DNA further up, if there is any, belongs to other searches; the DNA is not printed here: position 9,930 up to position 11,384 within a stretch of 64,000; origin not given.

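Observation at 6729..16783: Ten-gene translationally coupled operon: a stripped-down aryl-polyene/xanthomonadin-type lipid assembly and export cluster lacking KR/DH/TE, fused to a solute-symporter pair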

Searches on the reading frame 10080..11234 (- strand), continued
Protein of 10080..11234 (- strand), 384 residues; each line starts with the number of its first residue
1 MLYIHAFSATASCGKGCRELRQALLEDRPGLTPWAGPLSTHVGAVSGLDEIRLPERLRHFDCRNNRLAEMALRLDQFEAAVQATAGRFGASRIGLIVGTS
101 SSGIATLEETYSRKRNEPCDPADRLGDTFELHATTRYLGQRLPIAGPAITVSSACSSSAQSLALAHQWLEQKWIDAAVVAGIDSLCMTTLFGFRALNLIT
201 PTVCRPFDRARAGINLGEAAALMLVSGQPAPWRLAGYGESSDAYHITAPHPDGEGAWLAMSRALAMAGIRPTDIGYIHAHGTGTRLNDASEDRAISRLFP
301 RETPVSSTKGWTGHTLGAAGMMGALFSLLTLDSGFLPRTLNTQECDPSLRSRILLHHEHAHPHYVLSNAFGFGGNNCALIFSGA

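Call 21: find_encoding_contigs(protein=P0121, flank=10000, max_places=2)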
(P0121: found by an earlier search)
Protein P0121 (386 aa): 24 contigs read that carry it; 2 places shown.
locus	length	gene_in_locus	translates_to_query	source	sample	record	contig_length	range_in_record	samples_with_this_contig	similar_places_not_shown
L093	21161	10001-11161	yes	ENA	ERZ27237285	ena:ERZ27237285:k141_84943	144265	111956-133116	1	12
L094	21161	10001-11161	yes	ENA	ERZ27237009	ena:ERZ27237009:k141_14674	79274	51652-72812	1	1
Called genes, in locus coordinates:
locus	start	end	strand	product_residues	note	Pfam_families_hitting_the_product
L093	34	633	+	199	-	PF01713:Smr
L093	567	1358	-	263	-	PF00378:ECH_1, PF16113:ECH_2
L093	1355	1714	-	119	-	PF04977:DivIC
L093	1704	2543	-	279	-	PF00793:DAHP_synth_1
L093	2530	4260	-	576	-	PF06418:CTP_synth_N, PF00117:GATase, PF07722:Peptidase_C26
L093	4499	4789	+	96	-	PF00550:PP-binding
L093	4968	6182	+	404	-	PF00501:AMP-binding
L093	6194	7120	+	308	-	PF03279:Lip_A_acyltrans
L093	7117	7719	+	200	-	PF19574:LolA_3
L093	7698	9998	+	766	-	-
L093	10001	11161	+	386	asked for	PF00109:ketoacyl-synt, PF02801:Ketoacyl-synt_C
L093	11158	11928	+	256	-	PF13723:Ketoacyl-synt_2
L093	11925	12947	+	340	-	PF00535:Glycos_transf_2, PF11755:DUF3311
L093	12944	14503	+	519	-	PF00474:SSF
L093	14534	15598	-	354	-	PF00724:Oxidored_FMN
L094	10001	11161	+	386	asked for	PF00109:ketoacyl-synt, PF02801:Ketoacyl-synt_C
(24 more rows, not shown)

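Call 31: search_solved_structures(query=window:10080-11234:-, max_evalue=1e-20)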
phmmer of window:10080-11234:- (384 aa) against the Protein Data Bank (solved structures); distinct sequences matched with E-value up to 1e-20: 77 (the best 60 are shown).
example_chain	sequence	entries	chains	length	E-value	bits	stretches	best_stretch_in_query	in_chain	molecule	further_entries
6qsp_A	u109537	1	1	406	1.6e-71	244.3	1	2-381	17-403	Beta-ketoacyl synthase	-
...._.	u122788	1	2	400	4.3e-67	229.7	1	52-382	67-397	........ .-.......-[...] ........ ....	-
9s5h_B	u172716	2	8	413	1e-46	162.6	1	72-381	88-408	3-oxoacyl-(Acyl-carrier-protein) synthase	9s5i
1j3n_A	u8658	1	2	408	1.8e-45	158.5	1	88-382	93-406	3-oxoacyl-(acyl-carrier protein) synthase II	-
3o04_A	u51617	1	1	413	1.1e-43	152.7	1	87-382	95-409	beta-keto-acyl carrier protein synthase II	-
5sxo_A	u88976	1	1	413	1.4e-43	152.3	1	87-382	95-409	3-oxoacyl-[acyl-carrier-protein] synthase 2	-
4ls5_A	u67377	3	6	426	2.8e-42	148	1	90-382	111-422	3-oxoacyl-[acyl-carrier-protein] synthase 2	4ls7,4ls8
4ls6_A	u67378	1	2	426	2.8e-42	148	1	90-382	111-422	3-oxoacyl-[acyl-carrier-protein] synthase 2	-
1ox0_A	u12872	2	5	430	4.4e-42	147.4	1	90-381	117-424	Beta ketoacyl-acyl carrier protein synthase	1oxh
2rjt_A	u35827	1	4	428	2e-41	145.2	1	88-381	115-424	Beta-ketoacyl-ACP synthase II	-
8z5c_A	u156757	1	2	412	3e-41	144.6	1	142-382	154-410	3-oxoacyl-[acyl-carrier-protein] synthase 2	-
4r8e_A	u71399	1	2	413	4.8e-41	143.9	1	88-382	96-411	3-oxoacyl-[acyl-carrier-protein] synthase 2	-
2alm_A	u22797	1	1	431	9.3e-41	143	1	90-381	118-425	3-oxoacyl-(acyl-carrier-protein) synthase II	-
8z5d_A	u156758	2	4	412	2.1e-40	141.8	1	142-382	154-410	3-oxoacyl-[acyl-carrier-protein] synthase 2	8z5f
8z5e_A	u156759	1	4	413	2.1e-40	141.8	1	142-382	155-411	3-oxoacyl-[acyl-carrier-protein] synthase 2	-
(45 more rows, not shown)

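Call 52: search_protein_families(library=ncbifam, proteins=[L008:7838-8503:+, L008:13966-14364:+, L008:3577-3879:+, L008:11961-12413:+, L008:12410-13129:+, L008:8485-9837:+, L008:10001-11182:+, L008:3311-3574:+, L003:12946-14505:+, L007:11931-12959:+], max_evalue=0.001)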
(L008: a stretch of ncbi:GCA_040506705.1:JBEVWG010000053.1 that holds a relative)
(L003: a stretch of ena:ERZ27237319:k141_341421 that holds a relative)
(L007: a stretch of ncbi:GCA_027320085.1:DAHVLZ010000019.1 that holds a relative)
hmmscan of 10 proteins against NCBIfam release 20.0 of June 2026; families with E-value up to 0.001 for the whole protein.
L008:7838-8503:+ (221 aa): 2 families
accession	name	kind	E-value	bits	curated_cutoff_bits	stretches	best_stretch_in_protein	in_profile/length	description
NF040685.1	conju_mem_TcpD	equivalog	2.3e-05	24.5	100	0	31-91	48-104/114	conjugal transfer membrane protein TcpD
TIGR00997.1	ispZ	equivalog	0.00014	22.1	165.2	1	59-189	42-165/178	septation protein IspZ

L008:13966-14364:+ (132 aa): 0 families

L008:3577-3879:+ (100 aa): 3 families
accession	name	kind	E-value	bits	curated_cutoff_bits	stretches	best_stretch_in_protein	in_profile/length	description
NF000582.1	PRK00006.1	equivalog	2.2e-08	34.1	113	1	6-73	33-108/137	3-hydroxyacyl-ACP dehydratase FabZ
TIGR01750.1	fabZ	equivalog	3.4e-08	33.4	155.15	1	7-73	35-112/141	3-hydroxyacyl-ACP dehydratase FabZ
NF009667.0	PRK13188.1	equivalog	2.1e-06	26.7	465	1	7-68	354-424/464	bifunctional UDP-3-O-[3-hydroxymyristoyl] N-acetylglucosamine deacetylase/3-hydroxyacyl-ACP dehydratase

L008:11961-12413:+ (150 aa): 0 families

L008:12410-13129:+ (239 aa): 230 families (the best 25 are shown)
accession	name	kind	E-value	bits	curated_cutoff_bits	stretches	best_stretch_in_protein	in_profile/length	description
NF004200.0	PRK05653.1-5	equivalog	9.8e-104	346.2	273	1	2-239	3-242/242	3-oxoacyl-ACP reductase FabG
NF009466.0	PRK12826.1-2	subfamily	8.1e-81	271.1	222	1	2-238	4-244/248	3-oxoacyl-ACP reductase FabG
NF053542.1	FlxB_rubin_SDR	equivalog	2.9e-77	259.6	340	1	2-237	1-238/239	flexirubin biosynthesis SDR family reductase FlxB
TIGR01830.1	3oxo_ACP_reduc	equivalog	6.3e-74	248.7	297.75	1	4-238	1-238/239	3-oxoacyl-[acyl-carrier-protein] reductase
TIGR01831.1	fabG_rel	equivalog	4.5e-72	242.3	338.85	1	5-238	2-238/239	3-ketoacyl-ACP reductase FabG2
TIGR01829.1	AcAcCoA_reduct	subfamily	6.6e-66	222.4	302.1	1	4-237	3-239/242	acetoacetyl-CoA reductase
NF004197.0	PRK05653.1-1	equivalog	1.4e-64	218.1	332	1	2-238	8-246/249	3-oxoacyl-ACP reductase FabG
NF009464.0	PRK12824.1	subfamily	1e-63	215.2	269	1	2-237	3-241/245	3-oxoacyl-ACP reductase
NF004199.0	PRK05653.1-4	equivalog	6.6e-62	209.3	301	1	2-238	6-245/247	3-oxoacyl-ACP reductase FabG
NF004198.0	PRK05653.1-3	equivalog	2.8e-61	207.1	296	1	2-238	8-246/248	3-oxoacyl-ACP reductase FabG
NF047420.2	EF_P_mod_YmfI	equivalog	1.2e-58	198.6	238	1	4-238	2-235/236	elongation factor P 5-aminopentanone reductase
NF009547.0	PRK12936.1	subfamily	9.6e-56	189.1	436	1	2-239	7-243/245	3-ketoacyl-(acyl-carrier-protein) reductase NodG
NF040605.2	mycolic_FabG1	exception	2.8e-55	187.7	420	1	4-238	4-229/233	3-oxoacyl-ACP reductase FabG1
NF006110.0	PRK08261.1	equivalog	3.3e-51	174.6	410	1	2-236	215-448/454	3-oxoacyl-ACP reductase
NF004778.0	PRK06124.1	equivalog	2e-50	171.6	303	1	3-238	13-252/256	SDR family oxidoreductase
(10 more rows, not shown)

L008:8485-9837:+ (450 aa): 68 families (the best 25 are shown)
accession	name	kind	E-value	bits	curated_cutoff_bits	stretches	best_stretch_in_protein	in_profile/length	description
TIGR02372.1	4_coum_CoA_lig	equivalog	1.5e-32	112.7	334.7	1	141-437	99-385/386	4-coumarate--CoA ligase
NF004837.0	PRK06187.1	subfamily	6.1e-24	84.2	476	2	111-300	146-335/531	long-chain-fatty-acid--CoA ligase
NF005858.0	PRK07787.1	subfamily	2.1e-20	72.6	575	2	28-290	24-281/471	acyl-CoA synthetase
TIGR01923.1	menE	equivalog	8.4e-17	61.1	330.15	1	35-291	4-263/442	o-succinylbenzoate--CoA ligase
NF004511.1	PRK05852.1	equivalog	5.9e-14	51.6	650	1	139-299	157-322/505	FadD7 family fatty acid--CoA ligase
TIGR01733.1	AA-adenyl-dom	subfamily_domain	1.2e-13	50.7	317.4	1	40-296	9-281/409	amino acid adenylation domain-containing protein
NF004114.0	PRK05605.1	equivalog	3.3e-13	48.8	766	1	106-299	193-386/575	long-chain-fatty-acid--CoA ligase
NF009922.0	PRK13383.1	equivalog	3.4e-12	45.7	987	2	341-446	415-522/528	acyl-CoA synthetase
NF053567.1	HBDA_AROS1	equivalog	3.4e-12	45.5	1000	1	342-447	410-520/523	3-hydroxybenzoate--CoA ligase HbdA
TIGR03098.1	ligase_PEP_1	hypoth_equivalog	5.1e-12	45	592.35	1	346-442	416-514/517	acyl-CoA ligase (AMP-forming), exosortase A system-associated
NF006167.0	PRK08308.1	equivalog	8.3e-12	44.7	513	1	119-299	83-259/414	acyl-CoA synthetase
NF005714.0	PRK07529.1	subfamily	9.1e-12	44.1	632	1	36-297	149-384/640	acyl-CoA synthetase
NF005702.0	PRK07514.1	subfamily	1e-11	43.9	558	1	138-294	158-313/506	malonyl-CoA synthase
NF005877.1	PRK07824.1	equivalog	1.9e-11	43.6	345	2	341-443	255-359/362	o-succinylbenzoate--CoA ligase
TIGR02262.1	benz_CoA_lig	subfamily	4.1e-11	42.3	375.25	1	342-442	400-505/508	benzoate-CoA ligase family protein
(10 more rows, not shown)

L008:10001-11182:+ (393 aa): 38 families (the best 25 are shown)
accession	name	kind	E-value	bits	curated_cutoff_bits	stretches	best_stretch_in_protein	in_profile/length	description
NF006618.0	PRK09185.1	subfamily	1.7e-164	547.6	407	1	1-392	2-393/394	beta-ketoacyl-ACP synthase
NF005589.0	PRK07314.1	subfamily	3e-71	240.3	387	1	6-390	8-410/413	beta-ketoacyl-ACP synthase II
TIGR03150.1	fabF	equivalog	2.8e-70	237.1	493.75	1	9-389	8-406/407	beta-ketoacyl-ACP synthase II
NF004970.0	PRK06333.1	subfamily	1.2e-61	208.9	525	1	14-389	16-419/424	beta-ketoacyl-ACP synthase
NF006274.0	PRK08439.1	equivalog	2.9e-55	187.7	621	1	7-389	7-403/406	beta-ketoacyl-ACP synthase II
NF004618.0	PRK05952.1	equivalog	7.1e-55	186.4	455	1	82-389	65-380/384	beta-ketoacyl-ACP synthase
NF058662.1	cispenta_AmcF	equivalog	7.5e-55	186.4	325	1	7-390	5-368/369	cispentacin biosynthesis acyltransferase subunit AmcF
NF006587.0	PRK09116.1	equivalog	2.1e-51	174.9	470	1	143-390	147-405/408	beta-ketoacyl-ACP synthase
NF006434.0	PRK08722.1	equivalog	7e-49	166.8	759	1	13-389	15-411/414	beta-ketoacyl-ACP synthase II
NF005935.0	PRK07967.1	equivalog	2.2e-48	165.1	630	1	12-389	12-401/406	beta-ketoacyl-ACP synthase I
NF005076.0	PRK06501.1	equivalog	2.2e-47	161.9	629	1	10-391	19-422/425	beta-ketoacyl-ACP synthase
NF005916.1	PRK07910.1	equivalog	1.5e-45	155.9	560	1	98-391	112-417/418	KasA/KasB family beta-ketoacyl-ACP synthase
NF005490.0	PRK07103.1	equivalog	6.1e-43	147.4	445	1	6-389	8-410/414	polyketide beta-ketoacyl:acyl carrier protein synthase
NF045894.1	PKS_plus_SDR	equivalog_domain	2.1e-29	101.8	1740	1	97-356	116-382/1515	type I polyketide synthase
NF041183.1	Pks2_ls1_myc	equivalog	4.8e-21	73.4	2400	1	135-355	148-377/2086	sulfolipid-1 biosynthesis phthioceranic/hydroxyphthioceranic acid synthase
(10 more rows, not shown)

L008:3311-3574:+ (87 aa): 10 families
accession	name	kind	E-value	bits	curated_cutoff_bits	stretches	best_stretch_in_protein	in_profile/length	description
NF006617.0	PRK09184.1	subfamily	1.2e-30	105.4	70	1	7-85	14-92/96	phosphopantetheine-binding protein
NF058660.1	cispen_ACP_AmcB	equivalog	1.4e-08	34.8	80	1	10-83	5-75/80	cispentacin biosynthesis acyl carrier protein AmcB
NF002148.0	PRK00982.1-2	subfamily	4.2e-07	29.7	71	1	10-72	8-64/79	acyl carrier protein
TIGR00517.1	acyl_carrier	equivalog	5e-07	29.5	70.45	1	10-83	7-73/77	acyl carrier protein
NF003757.0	PRK05350.1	equivalog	5.9e-07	29.6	65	1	12-66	12-62/83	acyl carrier protein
NF002150.0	PRK00982.1-4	subfamily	6.3e-06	26.4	66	1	10-70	9-66/80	acyl carrier protein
NF002149.0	PRK00982.1-3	equivalog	1.2e-05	25.1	106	1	9-70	6-64/78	acyl carrier protein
NF002151.0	PRK00982.1-5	equivalog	1.3e-05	25.2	92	1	11-67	8-60/78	acyl carrier protein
NF005480.0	PRK07081.1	equivalog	6.5e-05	22.8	72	1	11-82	5-72/83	acyl carrier protein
NF005079.0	PRK06508.1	equivalog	0.00029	21.2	83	1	10-64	7-57/93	acyl carrier protein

L003:12946-14505:+ (519 aa): 4 families
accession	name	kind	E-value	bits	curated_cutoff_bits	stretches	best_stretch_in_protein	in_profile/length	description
NF046076.1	monocarbox_MctP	equivalog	3e-198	659.4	625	1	8-496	2-480/481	monocarboxylate uptake permease MctP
TIGR00813.1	sss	superfamily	4.3e-13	49.1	184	1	41-383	3-347/411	sodium/solute symporter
TIGR02119.1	panF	equivalog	1.3e-12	47.5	328.05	1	11-467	7-448/471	sodium/pantothenate symporter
TIGR03648.1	Na_symport_lg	subfamily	2e-05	23.3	320.75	1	34-215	22-196/547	VC_2705 family sodium/solute symporter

L007:11931-12959:+ (342 aa): 12 families
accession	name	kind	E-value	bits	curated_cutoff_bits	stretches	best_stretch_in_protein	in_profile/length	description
NF058614.1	PPMAGASynPpgS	equivalog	2.3e-22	79.5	370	1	18-167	2-158/226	polyprenyl-phospho-N-acetylgalactosaminyl synthase PpgS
TIGR04182.1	glyco_TIGR04182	equivalog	3.9e-20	72.4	325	1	18-232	2-214/293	S-layer glycoprotein N-glycosyltransferase AglJ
NF007986.1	PRK10714.1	equivalog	1.1e-10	41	529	1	18-174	8-172/316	undecaprenyl-phosphate 4-deoxy-4-formamido-L-arabinose transferase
TIGR03965.1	mycofact_glyco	equivalog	1.6e-09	37.2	280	1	15-115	73-178/467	mycofactocin biosynthesis glycosyltransferase MftF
NF041391.1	DPhHxTase_Halo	equivalog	2.2e-09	36.6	375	1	26-174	5-153/213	dolichyl-phosphate hexose transferase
NF047588.1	GlcsyltransPgfSStrep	equivalog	3.1e-09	36.5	500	1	31-177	23-170/308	glycosyltransferase PgfS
TIGR04283.1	glyco_like_mftF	equivalog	4.9e-08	32.8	182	1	20-89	3-73/221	TIGR04283 family arsenosugar biosynthesis glycosyltransferase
NF010496.0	PRK13915.1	equivalog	2.9e-06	26.6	262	1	17-79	32-107/307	glucosyl-3-phosphoglycerate synthase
TIGR03469.1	HpnB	hypoth_equivalog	7e-06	25.3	379.25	1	15-123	43-167/386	hopene-associated glycosyltransferase HpnB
NF045692.1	OglycostaseCruG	equivalog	1.3e-05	24.3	600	1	7-119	33-155/386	2'-O-glycosyltransferase CruG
TIGR03937.1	PgaC_IcaA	equivalog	2.9e-05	23.2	422.3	1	15-121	44-155/407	poly-beta-1,6-N-acetyl-D-glucosamine synthase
NF041865.1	EpsU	equivalog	3.9e-05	22.8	700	1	20-104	43-135/394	exopolysaccharide biosynthesis GT2 family glycosyltransferase EpsU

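Call 56: find_encoding_contigs(protein=P0005, flank=5000, max_places=2)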
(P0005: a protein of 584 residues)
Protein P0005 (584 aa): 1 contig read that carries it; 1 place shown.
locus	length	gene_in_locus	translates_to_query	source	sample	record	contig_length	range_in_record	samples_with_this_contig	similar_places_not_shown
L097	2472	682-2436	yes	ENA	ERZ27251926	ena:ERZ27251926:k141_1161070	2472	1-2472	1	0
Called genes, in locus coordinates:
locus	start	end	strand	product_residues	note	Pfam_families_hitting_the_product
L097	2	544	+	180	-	?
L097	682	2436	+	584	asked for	PF00109:ketoacyl-synt, PF00108:Thiolase_N (faint), PF02801:Ketoacyl-synt_C, PF00109:ketoacyl-synt, PF02801:Ketoacyl-synt_C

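Call 57: find_homologous_proteins(query=L007:11931-12959:+, max_evalue=1e-10)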
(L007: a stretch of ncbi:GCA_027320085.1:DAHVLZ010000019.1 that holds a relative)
Query L007:11931-12959:+ (342 aa): 1936 proteins with E <= 1e-10 among 8000 candidates; the best 120 are listed.
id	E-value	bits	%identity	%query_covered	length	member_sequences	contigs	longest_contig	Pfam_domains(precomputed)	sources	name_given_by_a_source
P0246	8.2e-229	777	100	100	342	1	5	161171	PF13641.13,PF11755.14,PF00535.33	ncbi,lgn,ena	-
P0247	5.8e-170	583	78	100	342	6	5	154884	PF13641.13,PF11755.14,PF00535.33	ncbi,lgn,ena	-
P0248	6.5e-163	560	74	100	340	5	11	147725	PF11755.14,PF00535.33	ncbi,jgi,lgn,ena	jgi:glycosyltransferase involved in cell wall biosynthesis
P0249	6.8e-97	343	67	71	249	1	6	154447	PF00535.33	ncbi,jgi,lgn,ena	jgi:glycosyltransferase involved in cell wall biosynthesis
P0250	1.6e-47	180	47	65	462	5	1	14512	PF13641.13,PF02698.24,PF00535.33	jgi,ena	-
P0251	1.7e-46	177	47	61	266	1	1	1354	PF00535.33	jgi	jgi:glycosyltransferase involved in cell wall biosynthesis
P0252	5.5e-46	175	47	63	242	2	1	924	PF13641.13,PF00535.33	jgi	jgi:glycosyltransferase involved in cell wall biosynthesis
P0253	1.0e-45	174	46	63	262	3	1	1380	PF00535.33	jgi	jgi:glycosyltransferase involved in cell wall biosynthesis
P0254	1.6e-45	174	43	64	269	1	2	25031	PF00535.33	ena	-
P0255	5.0e-45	172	44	64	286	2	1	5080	PF00535.33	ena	-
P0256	8.0e-45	171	43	66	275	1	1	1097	PF00535.33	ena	-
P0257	1.3e-44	171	48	64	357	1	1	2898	PF00535.33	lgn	-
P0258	6.6e-44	168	43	63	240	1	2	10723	PF13641.13,PF00535.33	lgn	-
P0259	1.3e-43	167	43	61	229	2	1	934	PF00535.33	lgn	-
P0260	1.5e-43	167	46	60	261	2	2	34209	PF00535.33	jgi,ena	-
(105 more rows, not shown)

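Call 59: search_solved_structures(query=window:10080-11234:-, max_evalue=1e-60, show_alignments=2)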
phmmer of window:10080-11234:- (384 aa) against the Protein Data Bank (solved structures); distinct sequences matched with E-value up to 1e-60: 2.
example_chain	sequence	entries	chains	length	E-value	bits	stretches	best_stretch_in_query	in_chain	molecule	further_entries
6qsp_A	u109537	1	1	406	1.6e-71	244.3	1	2-381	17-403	Beta-ketoacyl synthase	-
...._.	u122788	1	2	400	4.3e-67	229.7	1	52-382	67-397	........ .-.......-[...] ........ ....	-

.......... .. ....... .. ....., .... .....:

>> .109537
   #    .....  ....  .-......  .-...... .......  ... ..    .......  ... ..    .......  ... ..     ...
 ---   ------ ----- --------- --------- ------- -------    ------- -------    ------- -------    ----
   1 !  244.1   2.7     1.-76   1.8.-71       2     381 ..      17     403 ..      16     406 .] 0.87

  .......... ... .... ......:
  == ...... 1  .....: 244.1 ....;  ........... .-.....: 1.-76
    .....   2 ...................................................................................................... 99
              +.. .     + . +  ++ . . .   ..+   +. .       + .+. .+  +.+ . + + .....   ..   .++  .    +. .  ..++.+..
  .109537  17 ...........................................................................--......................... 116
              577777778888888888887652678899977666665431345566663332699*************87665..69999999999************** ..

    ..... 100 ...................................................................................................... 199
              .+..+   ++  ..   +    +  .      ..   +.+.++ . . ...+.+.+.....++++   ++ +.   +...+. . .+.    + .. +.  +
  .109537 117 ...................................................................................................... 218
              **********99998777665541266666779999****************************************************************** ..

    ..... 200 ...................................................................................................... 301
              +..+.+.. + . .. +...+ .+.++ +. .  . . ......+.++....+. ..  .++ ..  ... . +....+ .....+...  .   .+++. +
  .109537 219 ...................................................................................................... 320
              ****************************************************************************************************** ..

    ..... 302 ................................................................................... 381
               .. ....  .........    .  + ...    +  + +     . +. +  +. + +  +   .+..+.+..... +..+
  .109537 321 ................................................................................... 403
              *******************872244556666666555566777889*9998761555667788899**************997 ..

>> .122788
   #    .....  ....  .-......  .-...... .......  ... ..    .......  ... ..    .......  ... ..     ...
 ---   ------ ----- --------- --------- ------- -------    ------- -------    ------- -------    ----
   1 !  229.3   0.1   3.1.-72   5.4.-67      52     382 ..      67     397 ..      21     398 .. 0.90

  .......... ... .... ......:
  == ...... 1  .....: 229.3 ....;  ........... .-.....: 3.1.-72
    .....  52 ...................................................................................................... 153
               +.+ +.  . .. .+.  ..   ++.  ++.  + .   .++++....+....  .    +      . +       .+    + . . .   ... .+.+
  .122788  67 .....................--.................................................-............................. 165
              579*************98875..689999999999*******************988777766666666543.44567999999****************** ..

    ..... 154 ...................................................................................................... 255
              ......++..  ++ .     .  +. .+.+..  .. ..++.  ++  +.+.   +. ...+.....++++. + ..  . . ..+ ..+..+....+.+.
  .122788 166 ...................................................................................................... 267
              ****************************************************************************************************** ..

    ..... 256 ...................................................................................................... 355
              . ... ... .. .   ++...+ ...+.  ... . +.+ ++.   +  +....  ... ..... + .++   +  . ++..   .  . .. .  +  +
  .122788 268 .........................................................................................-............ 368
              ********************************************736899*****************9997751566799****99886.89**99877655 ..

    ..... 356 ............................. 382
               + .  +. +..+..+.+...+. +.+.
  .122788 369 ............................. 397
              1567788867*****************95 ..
